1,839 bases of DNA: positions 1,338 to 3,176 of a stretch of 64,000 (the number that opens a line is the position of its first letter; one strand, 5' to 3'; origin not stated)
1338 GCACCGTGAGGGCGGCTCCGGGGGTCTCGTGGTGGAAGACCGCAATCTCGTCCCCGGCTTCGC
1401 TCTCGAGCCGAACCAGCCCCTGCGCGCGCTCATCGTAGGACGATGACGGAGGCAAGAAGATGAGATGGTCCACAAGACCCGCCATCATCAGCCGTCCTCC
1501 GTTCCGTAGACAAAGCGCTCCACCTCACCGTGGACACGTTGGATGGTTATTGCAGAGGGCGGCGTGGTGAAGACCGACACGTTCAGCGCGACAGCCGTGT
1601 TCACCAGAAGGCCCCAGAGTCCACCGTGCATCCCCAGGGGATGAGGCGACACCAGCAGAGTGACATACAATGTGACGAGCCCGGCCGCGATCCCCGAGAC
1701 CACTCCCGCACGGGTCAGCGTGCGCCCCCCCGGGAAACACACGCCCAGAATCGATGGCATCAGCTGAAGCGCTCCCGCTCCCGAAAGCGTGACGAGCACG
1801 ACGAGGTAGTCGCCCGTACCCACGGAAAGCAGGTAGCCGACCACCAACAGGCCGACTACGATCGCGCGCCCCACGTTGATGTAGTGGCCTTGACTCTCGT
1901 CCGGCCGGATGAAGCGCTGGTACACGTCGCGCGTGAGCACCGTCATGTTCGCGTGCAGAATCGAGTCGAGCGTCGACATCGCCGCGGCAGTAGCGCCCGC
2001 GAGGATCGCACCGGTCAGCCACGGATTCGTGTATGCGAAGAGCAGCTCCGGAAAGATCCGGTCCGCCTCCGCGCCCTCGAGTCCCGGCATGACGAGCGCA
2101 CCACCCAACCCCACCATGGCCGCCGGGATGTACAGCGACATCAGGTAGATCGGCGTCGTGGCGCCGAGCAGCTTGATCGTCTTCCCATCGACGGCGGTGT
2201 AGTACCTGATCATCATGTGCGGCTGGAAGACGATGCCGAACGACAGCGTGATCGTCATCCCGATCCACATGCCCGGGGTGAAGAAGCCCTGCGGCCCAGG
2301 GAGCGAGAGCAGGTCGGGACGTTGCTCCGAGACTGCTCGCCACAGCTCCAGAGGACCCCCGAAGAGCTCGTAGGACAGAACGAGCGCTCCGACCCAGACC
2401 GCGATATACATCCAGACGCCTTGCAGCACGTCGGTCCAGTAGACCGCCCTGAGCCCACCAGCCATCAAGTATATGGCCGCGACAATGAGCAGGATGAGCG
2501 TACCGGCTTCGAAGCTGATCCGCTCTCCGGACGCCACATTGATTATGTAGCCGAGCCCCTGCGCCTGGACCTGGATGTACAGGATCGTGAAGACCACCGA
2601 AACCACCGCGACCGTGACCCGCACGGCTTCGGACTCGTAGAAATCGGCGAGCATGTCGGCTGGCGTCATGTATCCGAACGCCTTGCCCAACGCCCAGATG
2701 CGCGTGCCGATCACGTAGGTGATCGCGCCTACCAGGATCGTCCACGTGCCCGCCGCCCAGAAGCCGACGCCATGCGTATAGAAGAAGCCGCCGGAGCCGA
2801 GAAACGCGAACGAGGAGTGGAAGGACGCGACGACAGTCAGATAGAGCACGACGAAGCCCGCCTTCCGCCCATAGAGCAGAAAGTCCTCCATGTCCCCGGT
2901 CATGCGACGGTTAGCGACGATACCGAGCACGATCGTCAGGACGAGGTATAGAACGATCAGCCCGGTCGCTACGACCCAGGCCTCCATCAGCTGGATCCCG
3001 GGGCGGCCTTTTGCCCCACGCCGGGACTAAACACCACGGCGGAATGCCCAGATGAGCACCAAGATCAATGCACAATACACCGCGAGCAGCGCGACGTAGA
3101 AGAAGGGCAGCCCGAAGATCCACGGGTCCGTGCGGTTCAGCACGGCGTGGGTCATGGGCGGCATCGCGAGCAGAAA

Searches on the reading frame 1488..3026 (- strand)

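Call 70: search_protein_families(library=pfam, proteins=[window:1488-3026:-], max_evalue=0.001)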
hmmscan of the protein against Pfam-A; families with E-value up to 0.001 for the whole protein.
window:1488-3026:- (512 aa): 1 family
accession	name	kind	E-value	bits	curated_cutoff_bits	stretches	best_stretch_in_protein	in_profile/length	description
PF00474.23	SSF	-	1.5e-34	120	22.8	1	49-420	1-380/406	Sodium:solute symporter family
